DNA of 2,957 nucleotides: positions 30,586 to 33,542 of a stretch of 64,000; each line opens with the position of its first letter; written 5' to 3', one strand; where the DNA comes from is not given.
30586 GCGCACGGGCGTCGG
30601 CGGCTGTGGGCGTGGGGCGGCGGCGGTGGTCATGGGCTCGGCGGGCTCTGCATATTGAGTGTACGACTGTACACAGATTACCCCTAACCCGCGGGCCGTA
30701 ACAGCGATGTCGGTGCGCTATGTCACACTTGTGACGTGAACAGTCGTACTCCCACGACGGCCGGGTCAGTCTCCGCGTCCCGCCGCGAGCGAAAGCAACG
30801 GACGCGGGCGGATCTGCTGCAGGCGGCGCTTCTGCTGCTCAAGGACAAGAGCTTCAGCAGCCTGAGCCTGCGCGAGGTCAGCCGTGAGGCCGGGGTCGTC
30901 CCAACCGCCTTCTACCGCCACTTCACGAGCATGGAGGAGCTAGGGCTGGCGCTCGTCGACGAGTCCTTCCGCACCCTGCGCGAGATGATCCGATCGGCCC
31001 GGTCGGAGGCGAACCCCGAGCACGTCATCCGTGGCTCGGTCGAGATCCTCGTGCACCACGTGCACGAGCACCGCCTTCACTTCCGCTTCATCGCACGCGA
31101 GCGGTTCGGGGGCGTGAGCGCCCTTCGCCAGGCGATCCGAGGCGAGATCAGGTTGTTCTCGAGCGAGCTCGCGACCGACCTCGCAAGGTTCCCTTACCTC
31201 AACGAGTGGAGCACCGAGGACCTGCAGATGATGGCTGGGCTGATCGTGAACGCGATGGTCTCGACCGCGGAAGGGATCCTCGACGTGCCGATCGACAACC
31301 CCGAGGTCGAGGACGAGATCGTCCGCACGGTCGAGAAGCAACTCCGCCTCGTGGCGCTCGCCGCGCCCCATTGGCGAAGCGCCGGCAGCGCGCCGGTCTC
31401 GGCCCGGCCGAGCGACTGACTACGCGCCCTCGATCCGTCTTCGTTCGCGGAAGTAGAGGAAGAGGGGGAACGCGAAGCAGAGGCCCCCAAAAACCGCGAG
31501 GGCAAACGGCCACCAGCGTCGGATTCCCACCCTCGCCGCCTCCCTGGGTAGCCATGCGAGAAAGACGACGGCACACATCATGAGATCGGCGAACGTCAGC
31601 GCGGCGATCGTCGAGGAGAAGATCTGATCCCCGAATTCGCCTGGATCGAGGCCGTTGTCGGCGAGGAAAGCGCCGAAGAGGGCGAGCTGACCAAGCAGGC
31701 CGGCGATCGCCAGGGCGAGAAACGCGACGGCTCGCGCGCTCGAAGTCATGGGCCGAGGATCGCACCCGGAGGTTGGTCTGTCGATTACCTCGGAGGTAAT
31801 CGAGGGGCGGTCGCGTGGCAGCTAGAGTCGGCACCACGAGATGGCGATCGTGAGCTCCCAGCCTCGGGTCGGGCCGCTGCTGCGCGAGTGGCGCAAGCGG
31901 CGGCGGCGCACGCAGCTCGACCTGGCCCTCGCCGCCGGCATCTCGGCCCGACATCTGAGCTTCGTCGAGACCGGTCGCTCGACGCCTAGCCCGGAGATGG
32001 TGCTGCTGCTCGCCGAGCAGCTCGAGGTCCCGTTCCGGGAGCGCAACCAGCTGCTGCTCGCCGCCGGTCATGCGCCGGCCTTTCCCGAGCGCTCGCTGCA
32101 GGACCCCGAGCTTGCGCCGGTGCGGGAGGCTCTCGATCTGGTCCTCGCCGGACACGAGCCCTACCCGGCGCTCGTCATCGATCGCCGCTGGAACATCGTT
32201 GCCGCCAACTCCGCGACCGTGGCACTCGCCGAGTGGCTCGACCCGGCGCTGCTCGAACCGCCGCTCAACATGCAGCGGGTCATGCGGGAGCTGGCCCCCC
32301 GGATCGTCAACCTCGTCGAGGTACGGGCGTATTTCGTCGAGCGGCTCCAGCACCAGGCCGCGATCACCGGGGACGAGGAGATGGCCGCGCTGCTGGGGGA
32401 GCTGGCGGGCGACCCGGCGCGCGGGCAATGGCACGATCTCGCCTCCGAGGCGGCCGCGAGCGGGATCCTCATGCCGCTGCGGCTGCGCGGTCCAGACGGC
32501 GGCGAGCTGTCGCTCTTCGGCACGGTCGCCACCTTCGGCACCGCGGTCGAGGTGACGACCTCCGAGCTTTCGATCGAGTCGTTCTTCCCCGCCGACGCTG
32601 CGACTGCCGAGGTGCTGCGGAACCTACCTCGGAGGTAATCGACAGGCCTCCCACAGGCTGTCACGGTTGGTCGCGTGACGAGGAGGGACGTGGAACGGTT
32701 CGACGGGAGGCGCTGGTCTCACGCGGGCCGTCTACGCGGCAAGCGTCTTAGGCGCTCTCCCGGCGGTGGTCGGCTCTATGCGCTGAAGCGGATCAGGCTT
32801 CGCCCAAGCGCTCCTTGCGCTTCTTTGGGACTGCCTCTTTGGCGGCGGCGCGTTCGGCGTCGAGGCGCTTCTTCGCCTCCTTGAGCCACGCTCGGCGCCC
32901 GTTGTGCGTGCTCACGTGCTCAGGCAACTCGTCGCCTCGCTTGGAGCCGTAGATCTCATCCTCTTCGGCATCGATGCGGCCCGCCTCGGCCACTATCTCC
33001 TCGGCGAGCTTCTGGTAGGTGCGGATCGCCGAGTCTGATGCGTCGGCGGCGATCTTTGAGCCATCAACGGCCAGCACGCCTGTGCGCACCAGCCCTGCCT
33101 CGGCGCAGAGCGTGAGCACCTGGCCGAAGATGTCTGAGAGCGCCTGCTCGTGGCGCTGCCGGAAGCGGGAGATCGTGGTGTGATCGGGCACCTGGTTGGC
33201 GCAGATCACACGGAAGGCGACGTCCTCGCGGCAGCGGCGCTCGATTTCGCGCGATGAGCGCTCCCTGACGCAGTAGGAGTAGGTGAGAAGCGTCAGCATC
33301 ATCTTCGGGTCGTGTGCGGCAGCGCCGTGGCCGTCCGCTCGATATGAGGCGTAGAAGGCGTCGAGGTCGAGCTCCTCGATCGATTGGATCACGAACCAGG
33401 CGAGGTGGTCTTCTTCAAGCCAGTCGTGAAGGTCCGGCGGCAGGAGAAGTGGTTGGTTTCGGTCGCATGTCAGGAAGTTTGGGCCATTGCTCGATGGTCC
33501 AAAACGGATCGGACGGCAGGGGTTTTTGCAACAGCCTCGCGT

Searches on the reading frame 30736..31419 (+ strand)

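Call 13: search_protein_families(library=pfam, proteins=[window:30736-31419:+], max_evalue=0.001)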
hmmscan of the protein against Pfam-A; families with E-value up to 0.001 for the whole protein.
window:30736-31419:+ (227 aa): 2 families
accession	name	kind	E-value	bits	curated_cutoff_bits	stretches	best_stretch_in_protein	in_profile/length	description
PF00440.29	TetR_N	-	6.7e-11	42.2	24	1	27-72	1-46/47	Bacterial regulatory proteins, tetR family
PF21943.1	TetR_C_46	-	2.2e-09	37.9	27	1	95-197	2-104/109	Tetracyclin repressor-like, C-terminal domain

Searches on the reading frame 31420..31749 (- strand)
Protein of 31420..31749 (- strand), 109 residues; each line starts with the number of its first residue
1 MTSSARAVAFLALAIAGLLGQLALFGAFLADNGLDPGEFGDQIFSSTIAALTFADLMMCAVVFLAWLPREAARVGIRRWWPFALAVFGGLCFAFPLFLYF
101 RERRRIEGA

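Call 52: search_protein_families(library=pfam, proteins=[window:31420-31749:-], max_evalue=0.001)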
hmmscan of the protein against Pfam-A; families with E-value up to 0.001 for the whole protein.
window:31420-31749:- (109 aa): 1 family
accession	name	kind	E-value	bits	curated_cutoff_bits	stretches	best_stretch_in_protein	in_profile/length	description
PF11196.13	DUF2834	-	4.3e-21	75.4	22.9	1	10-103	2-96/96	Protein of unknown function DUF2834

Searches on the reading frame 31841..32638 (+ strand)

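Call 13: search_protein_families(library=pfam, proteins=[window:31841-32638:+], max_evalue=0.001)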
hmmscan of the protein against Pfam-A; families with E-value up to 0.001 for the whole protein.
window:31841-32638:+ (265 aa): 4 families
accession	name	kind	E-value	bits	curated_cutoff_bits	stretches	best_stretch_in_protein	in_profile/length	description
PF17765.7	MLTR_LBD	-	2.7e-27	96.3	26.3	1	94-262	1-168/168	MmyB-like transcription regulator ligand binding domain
PF01381.28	HTH_3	-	3.5e-12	46.6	23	1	14-67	1-54/55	Helix-turn-helix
PF13560.12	HTH_31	-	7.5e-09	36.2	27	1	10-70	2-63/64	Helix-turn-helix domain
PF12844.13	HTH_19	-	0.00022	21.5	30.2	1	13-64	3-54/64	Helix-turn-helix domain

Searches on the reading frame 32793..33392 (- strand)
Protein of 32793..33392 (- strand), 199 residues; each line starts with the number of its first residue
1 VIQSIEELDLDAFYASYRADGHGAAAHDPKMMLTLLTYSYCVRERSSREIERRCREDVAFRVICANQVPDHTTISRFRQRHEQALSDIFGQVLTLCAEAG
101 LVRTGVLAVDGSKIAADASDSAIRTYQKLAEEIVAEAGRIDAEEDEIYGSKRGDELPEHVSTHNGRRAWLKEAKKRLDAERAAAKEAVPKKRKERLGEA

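Call 51: search_protein_families(library=pfam, proteins=[window:32793-33392:-], max_evalue=0.001)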
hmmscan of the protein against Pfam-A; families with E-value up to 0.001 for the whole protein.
window:32793-33392:- (199 aa): 1 family
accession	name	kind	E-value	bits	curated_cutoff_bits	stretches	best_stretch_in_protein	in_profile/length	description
PF05598.16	DUF772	-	4.4e-19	68.7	23.1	1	23-92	1-74/74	Transposase domain (DUF772)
